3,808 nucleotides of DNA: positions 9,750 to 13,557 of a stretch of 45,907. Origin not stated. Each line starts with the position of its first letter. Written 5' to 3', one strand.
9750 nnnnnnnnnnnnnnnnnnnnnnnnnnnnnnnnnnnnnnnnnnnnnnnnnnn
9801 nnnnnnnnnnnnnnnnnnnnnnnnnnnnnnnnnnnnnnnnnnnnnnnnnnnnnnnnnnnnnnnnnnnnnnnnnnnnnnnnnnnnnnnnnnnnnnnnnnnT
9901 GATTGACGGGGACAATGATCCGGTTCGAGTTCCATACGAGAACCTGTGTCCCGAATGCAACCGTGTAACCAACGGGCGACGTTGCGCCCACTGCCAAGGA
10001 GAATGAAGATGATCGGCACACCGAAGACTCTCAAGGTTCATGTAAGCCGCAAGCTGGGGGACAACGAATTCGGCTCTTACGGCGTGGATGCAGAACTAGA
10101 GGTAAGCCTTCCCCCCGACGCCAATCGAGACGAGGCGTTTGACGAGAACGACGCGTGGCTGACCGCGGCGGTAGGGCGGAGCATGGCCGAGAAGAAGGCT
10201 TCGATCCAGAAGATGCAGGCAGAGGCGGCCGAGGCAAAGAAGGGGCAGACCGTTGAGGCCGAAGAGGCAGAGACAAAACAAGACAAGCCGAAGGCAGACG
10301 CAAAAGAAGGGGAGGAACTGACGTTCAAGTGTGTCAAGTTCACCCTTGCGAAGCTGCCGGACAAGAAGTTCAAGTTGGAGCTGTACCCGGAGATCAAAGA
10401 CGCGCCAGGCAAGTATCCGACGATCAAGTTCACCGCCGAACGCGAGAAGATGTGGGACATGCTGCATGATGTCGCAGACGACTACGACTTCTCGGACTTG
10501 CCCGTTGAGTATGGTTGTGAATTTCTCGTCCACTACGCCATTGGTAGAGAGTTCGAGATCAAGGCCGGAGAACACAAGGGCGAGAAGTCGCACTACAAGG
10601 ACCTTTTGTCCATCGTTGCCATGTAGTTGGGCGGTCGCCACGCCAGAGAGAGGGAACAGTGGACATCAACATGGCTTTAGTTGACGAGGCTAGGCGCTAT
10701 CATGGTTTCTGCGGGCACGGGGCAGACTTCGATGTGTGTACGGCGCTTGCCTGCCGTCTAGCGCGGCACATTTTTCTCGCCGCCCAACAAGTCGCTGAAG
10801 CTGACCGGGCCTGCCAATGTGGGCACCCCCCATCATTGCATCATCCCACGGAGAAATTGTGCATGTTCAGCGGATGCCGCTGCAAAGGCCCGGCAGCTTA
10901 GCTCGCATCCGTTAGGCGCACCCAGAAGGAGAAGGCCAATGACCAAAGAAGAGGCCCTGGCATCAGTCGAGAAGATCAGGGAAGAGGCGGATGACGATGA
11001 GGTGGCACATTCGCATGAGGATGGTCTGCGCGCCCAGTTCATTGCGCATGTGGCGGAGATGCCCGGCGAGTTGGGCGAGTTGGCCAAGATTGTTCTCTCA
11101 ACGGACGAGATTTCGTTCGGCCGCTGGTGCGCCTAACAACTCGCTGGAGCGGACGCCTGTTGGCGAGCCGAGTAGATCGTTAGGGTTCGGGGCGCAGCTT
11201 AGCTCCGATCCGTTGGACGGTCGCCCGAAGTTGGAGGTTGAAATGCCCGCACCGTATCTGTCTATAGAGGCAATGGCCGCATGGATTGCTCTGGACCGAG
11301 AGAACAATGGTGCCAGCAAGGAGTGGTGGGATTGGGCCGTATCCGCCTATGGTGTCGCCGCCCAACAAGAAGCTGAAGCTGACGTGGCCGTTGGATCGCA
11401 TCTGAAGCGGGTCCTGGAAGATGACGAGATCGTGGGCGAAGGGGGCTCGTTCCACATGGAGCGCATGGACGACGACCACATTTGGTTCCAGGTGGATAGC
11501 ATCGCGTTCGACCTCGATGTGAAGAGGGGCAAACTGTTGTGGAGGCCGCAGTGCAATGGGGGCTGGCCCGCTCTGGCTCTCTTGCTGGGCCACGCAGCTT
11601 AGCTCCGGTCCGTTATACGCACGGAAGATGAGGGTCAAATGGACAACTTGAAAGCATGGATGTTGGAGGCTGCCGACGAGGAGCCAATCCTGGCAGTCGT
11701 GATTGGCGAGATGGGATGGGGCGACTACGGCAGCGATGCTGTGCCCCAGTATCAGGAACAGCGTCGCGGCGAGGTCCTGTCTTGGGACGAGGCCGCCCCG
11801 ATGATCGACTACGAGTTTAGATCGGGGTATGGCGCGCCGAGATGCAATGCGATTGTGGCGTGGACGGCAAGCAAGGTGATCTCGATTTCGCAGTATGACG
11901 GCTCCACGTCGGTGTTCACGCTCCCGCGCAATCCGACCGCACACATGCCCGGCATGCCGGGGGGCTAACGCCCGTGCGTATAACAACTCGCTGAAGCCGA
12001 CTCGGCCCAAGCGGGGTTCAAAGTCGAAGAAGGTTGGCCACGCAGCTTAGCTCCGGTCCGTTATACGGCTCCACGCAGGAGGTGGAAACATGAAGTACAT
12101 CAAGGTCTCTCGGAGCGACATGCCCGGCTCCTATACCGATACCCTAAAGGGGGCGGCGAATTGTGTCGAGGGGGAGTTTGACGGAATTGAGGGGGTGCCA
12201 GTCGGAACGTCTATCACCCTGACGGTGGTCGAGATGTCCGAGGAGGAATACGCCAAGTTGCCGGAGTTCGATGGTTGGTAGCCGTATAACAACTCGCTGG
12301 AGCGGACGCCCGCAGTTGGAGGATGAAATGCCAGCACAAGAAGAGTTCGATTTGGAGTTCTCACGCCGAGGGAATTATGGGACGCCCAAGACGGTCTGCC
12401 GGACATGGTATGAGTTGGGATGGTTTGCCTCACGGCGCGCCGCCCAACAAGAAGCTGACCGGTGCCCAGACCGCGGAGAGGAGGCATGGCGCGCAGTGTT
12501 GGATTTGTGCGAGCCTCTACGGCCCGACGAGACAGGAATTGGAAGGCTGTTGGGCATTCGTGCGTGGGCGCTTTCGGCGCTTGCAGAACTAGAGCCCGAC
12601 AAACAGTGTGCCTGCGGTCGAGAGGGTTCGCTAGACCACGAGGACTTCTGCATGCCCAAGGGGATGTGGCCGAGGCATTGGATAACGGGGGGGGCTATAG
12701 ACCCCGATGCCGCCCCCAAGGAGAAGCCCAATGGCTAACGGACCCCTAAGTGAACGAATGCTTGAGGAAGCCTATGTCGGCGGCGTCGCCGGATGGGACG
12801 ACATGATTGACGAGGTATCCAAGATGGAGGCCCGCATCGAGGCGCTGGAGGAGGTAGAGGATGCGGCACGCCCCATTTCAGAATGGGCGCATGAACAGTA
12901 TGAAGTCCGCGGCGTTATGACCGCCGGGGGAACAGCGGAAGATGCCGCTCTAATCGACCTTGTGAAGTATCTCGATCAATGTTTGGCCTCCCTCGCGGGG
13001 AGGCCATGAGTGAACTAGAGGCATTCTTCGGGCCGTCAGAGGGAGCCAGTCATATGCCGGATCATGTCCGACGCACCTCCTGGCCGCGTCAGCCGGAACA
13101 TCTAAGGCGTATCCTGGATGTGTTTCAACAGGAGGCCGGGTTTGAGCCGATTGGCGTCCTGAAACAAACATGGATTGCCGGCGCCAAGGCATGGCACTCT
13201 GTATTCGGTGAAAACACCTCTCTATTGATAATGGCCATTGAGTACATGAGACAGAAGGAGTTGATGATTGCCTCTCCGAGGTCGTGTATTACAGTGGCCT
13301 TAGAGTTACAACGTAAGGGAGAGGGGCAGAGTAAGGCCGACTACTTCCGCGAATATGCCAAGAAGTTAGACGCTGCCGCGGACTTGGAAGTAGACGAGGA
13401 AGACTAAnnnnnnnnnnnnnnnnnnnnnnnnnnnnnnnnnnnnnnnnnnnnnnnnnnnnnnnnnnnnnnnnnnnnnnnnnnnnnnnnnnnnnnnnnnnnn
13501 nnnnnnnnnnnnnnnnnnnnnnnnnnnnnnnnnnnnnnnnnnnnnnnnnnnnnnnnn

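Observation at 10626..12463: Third cassette array on the opposite strand (c1-c5), again co-oriented with its ORFs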

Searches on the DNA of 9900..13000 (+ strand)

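Call 14: search_dna_similar(query=window:9900-13000:+, collection=phages, mode=distant)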
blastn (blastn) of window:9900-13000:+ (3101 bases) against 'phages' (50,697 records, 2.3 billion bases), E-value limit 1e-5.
No match.

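Call 67: search_with_rna_model(model_id=R1, sources=[L081, L082, L083, L084, L085, L080], filters=off, max_evalue=1)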
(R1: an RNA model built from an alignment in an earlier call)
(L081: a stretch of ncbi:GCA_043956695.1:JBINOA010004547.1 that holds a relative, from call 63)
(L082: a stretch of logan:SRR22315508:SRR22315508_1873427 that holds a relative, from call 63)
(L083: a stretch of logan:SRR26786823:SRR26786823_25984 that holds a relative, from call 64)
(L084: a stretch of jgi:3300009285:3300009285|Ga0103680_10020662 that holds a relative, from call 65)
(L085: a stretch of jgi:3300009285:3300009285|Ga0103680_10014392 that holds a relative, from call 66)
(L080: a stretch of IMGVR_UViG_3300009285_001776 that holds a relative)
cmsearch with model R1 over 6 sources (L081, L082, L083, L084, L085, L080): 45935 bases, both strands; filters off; matches with E-value up to 1: 19.
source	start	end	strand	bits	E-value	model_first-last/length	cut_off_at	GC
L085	5041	5131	+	74.9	3.6e-22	1-92/92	no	0.6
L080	11570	11660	-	73.1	1.4e-21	1-92/92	no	0.6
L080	13037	13127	-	69.2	2.8e-20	1-92/92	no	0.59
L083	542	631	-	67.8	8.5e-20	1-92/92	no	0.64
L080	12667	12757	-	64.5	9.9e-19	1-92/92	no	0.6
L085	4110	4171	+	60.1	2.9e-17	1-92/92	no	0.61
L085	4742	4831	+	57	3.2e-16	1-92/92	no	0.58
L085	3798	3905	+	32.4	4.3e-08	11-84/92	no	0.71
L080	11876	11932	-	19.4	0.00091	1-92/92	no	0.68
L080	11321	11415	-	15.1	0.025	16-74/92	no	0.64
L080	12092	12163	-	14.8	0.031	1-92/92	no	0.65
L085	5376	5465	+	14.5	0.037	1-92/92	no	0.59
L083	325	398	-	12.2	0.22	1-92/92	no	0.64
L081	5345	5435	-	12.1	0.24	1-92/92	no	0.48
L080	11091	11170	-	11.7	0.32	1-92/92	no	0.62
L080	4838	4914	+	11.3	0.43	1-92/92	no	0.64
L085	3541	3561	-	11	0.54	1-92/92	no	0.29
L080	8467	8506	+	10.7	0.69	1-92/92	no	0.45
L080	2157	2192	-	10.3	0.95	1-92/92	no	0.67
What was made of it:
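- L081, a 52%-identical relative, has no attC (call 67).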

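Call 89: search_with_rna_model(model_id=R1, sources=[L188, L189, L190, L191], filters=off, max_evalue=1)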
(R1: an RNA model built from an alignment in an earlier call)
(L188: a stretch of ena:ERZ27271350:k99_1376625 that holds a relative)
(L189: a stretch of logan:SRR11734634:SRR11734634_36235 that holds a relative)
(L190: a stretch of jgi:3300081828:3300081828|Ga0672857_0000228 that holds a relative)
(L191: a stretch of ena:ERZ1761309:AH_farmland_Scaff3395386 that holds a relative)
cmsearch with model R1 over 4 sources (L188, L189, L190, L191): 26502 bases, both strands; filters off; matches with E-value up to 1: 1.
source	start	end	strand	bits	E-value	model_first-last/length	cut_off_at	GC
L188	660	691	+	11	0.31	1-92/92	no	0.53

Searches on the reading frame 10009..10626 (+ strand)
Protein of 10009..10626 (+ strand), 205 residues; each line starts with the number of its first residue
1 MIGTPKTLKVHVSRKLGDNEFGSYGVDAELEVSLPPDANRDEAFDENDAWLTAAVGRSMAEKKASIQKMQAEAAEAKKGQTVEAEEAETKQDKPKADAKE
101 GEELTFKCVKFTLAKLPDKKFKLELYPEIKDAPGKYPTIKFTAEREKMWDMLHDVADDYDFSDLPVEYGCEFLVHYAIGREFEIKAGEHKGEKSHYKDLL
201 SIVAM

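Call 15: search_protein_families(library=pfam, proteins=[window:10009-10626:+], max_evalue=0.01)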
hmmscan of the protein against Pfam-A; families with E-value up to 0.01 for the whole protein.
window:10009-10626:+ (205 aa): 0 families

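Call 16: search_protein_families(library=phrogs, proteins=[window:10009-10626:+], max_evalue=0.001)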
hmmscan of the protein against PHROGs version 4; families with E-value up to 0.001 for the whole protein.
window:10009-10626:+ (205 aa): 0 families

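Call 21: find_related_loci(query=window:10009-10626:+, collection=viral_contigs, flank=10000)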
Query window:10009-10626:+ (205 aa) in viral_contigs; peptide patterns used: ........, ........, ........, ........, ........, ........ (x = any residue, [..] = any of these).
12 stretches matched a pattern, but none encodes a relative of the query by tblastn (E <= 1e-3).

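Call 28: find_encoding_contigs(protein=window:10009-10626:+, flank=10000, max_places=10)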
Protein window:10009-10626:+ (205 aa): 2 contigs read that carry it; 1 place shown.
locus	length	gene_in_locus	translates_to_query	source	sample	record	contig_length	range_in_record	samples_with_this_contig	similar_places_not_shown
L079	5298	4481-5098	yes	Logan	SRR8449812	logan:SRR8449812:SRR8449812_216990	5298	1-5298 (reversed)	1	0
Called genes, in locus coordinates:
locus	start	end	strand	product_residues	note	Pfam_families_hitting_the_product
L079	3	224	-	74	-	?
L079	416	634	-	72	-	-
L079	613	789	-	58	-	-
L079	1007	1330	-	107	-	-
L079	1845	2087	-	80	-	-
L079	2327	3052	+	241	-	-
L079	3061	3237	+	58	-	-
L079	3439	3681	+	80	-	-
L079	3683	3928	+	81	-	-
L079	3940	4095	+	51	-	-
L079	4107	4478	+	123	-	-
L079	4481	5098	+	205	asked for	-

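Call 62: find_homologous_proteins(query=window:10009-10626:+, max_evalue=0.00001)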
Query window:10009-10626:+ (205 aa): 9 proteins with E <= 0.00001 among 373 candidates.
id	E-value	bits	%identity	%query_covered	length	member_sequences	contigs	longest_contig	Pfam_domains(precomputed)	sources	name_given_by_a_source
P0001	5.6e-131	453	100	100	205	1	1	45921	-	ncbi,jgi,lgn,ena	ncbi:MAG: hypothetical protein WC935_00125 [Thermoleophilia bacterium]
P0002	1.2e-82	295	71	100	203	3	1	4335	-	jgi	-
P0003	2.0e-79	284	65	100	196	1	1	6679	-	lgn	-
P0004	1.2e-71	259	63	99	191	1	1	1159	-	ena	-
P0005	7.4e-70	253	60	100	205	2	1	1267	-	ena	-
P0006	2.8e-67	245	65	93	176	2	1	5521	-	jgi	-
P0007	2.6e-57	212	67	75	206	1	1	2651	-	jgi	-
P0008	1.8e-53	200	52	100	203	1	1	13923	-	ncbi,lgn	-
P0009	5.2e-44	169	46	100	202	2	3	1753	-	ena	-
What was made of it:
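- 10009..10626 (+): Conserved backbone gene immediately upstream of the array. Its stop codon TAG abuts the first G|TT junction. Homologues of 46-71% identity exist in related phage contigs (call 62).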

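Call 63: find_encoding_contigs(protein=P0008, flank=10000, max_places=4)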
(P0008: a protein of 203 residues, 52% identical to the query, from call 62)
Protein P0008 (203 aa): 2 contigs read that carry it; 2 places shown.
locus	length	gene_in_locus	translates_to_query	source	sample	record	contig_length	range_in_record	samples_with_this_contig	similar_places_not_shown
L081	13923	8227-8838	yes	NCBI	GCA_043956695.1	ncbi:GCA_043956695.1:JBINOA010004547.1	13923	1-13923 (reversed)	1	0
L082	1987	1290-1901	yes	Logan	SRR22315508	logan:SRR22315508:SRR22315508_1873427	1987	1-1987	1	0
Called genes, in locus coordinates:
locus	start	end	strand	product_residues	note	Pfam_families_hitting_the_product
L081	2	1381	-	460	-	?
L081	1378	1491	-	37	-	-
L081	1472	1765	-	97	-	-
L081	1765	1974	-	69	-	-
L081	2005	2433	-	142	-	PF02945:Endonuclease_7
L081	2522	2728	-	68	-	-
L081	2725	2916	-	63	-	-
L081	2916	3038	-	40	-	-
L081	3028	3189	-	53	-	-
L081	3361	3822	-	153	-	-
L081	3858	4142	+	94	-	-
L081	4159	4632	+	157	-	-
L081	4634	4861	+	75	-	-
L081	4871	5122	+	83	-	-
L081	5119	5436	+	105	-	-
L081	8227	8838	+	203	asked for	-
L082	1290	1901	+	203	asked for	-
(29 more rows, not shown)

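Call 64: find_encoding_contigs(protein=P0003, flank=10000, max_places=4)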
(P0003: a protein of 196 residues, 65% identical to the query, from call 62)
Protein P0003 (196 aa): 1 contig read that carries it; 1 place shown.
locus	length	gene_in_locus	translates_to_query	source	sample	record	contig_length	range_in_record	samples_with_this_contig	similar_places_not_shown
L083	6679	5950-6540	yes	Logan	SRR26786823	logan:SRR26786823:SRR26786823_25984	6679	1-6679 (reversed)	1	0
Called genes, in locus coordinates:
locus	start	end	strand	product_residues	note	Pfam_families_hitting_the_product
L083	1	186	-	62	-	?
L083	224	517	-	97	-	-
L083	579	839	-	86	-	-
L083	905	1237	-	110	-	PF13391:HNH_2 (weak)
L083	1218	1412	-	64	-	-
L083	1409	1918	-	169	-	-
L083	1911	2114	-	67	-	-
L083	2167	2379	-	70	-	-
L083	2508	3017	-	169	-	-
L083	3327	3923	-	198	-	-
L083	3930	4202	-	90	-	-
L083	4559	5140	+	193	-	-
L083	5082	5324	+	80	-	-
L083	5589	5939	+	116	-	-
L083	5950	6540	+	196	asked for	-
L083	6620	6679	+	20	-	?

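Call 65: find_encoding_contigs(protein=P0002, flank=10000, max_places=4)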
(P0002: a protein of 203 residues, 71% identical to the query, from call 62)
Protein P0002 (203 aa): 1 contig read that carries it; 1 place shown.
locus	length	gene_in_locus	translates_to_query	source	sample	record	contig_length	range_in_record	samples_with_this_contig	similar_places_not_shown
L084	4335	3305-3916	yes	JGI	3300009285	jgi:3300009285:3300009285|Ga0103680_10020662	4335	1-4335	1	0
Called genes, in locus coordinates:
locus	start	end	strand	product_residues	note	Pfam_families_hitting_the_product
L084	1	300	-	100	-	?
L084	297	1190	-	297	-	PF05869:Dam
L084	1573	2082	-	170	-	-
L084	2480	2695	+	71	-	-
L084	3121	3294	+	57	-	-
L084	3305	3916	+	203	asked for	-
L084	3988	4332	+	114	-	-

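Call 66: find_encoding_contigs(protein=P0006, flank=10000, max_places=4)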
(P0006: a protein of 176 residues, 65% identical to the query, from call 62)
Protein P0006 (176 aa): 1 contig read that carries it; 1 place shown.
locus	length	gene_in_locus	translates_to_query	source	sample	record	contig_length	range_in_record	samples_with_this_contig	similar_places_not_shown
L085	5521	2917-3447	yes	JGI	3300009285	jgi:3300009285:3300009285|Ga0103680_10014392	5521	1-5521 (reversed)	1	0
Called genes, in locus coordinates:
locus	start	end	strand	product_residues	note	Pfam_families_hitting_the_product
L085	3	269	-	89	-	?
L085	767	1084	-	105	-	-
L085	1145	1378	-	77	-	-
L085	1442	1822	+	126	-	-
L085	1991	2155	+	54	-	-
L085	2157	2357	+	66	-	-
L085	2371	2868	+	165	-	-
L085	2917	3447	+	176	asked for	-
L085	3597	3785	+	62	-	-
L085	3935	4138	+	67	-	-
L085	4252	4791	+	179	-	-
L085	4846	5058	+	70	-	-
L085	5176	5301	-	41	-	-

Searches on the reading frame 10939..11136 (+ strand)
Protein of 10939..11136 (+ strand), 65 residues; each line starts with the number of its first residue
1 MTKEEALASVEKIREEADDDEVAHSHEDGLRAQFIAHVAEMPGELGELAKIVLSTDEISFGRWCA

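Call 48: search_protein_families(library=pfam, proteins=[window:10939-11136:+], max_evalue=0.1)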
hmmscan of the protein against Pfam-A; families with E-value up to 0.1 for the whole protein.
window:10939-11136:+ (65 aa): 0 families

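Call 49: search_protein_families(library=phrogs, proteins=[window:10939-11136:+], max_evalue=0.01)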
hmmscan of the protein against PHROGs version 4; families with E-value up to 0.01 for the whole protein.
window:10939-11136:+ (65 aa): 1 family
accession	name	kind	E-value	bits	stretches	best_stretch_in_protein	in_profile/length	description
phrog_10733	-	unknown function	6.4e-13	49.7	1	1-65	5-71/71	-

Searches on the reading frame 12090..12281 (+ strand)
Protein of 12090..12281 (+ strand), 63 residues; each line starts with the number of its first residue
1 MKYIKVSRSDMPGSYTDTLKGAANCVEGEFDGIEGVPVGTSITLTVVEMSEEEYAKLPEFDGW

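Call 48: search_protein_families(library=pfam, proteins=[window:12090-12281:+], max_evalue=0.1)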
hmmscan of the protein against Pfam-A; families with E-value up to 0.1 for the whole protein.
window:12090-12281:+ (63 aa): 0 families

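Call 49: search_protein_families(library=phrogs, proteins=[window:12090-12281:+], max_evalue=0.01)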
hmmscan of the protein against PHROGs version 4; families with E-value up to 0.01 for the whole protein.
window:12090-12281:+ (63 aa): 1 family
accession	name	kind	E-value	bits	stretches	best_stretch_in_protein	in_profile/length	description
phrog_24528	-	unknown function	0.00081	20.3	1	41-62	45-66/67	-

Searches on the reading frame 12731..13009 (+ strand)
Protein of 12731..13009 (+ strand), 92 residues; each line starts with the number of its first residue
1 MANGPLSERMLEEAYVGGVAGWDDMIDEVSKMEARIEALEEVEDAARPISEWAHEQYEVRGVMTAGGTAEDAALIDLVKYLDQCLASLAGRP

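Call 48: search_protein_families(library=pfam, proteins=[window:12731-13009:+], max_evalue=0.1)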
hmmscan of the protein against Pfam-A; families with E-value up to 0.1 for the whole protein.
window:12731-13009:+ (92 aa): 2 families
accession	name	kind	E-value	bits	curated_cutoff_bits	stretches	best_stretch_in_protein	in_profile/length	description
PF06667.17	PspB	-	0.02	15.4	25.6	1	24-48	45-69/73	Phage shock protein B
PF24026.1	DUF7337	-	0.089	13.3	30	0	23-45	32-54/61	Family of unknown function (DUF7337)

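Call 49: search_protein_families(library=phrogs, proteins=[window:12731-13009:+], max_evalue=0.01)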
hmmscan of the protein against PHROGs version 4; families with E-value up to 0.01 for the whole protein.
window:12731-13009:+ (92 aa): 0 families

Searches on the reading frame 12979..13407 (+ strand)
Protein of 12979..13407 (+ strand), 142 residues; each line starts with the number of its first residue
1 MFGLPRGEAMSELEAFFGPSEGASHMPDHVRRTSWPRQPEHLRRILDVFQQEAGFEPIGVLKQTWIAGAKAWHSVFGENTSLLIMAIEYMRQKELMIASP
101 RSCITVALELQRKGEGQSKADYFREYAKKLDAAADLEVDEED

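Call 48: search_protein_families(library=pfam, proteins=[window:12979-13407:+], max_evalue=0.1)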
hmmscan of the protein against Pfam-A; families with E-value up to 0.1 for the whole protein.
window:12979-13407:+ (142 aa): 0 families

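Call 49: search_protein_families(library=phrogs, proteins=[window:12979-13407:+], max_evalue=0.01)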
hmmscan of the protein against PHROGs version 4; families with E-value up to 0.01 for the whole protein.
window:12979-13407:+ (142 aa): 0 families

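Call 57: find_encoding_contigs(protein=window:12979-13407:+, flank=10000, max_places=10)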
Protein window:12979-13407:+ (142 aa): no gene with exactly this product is on record in the collection.
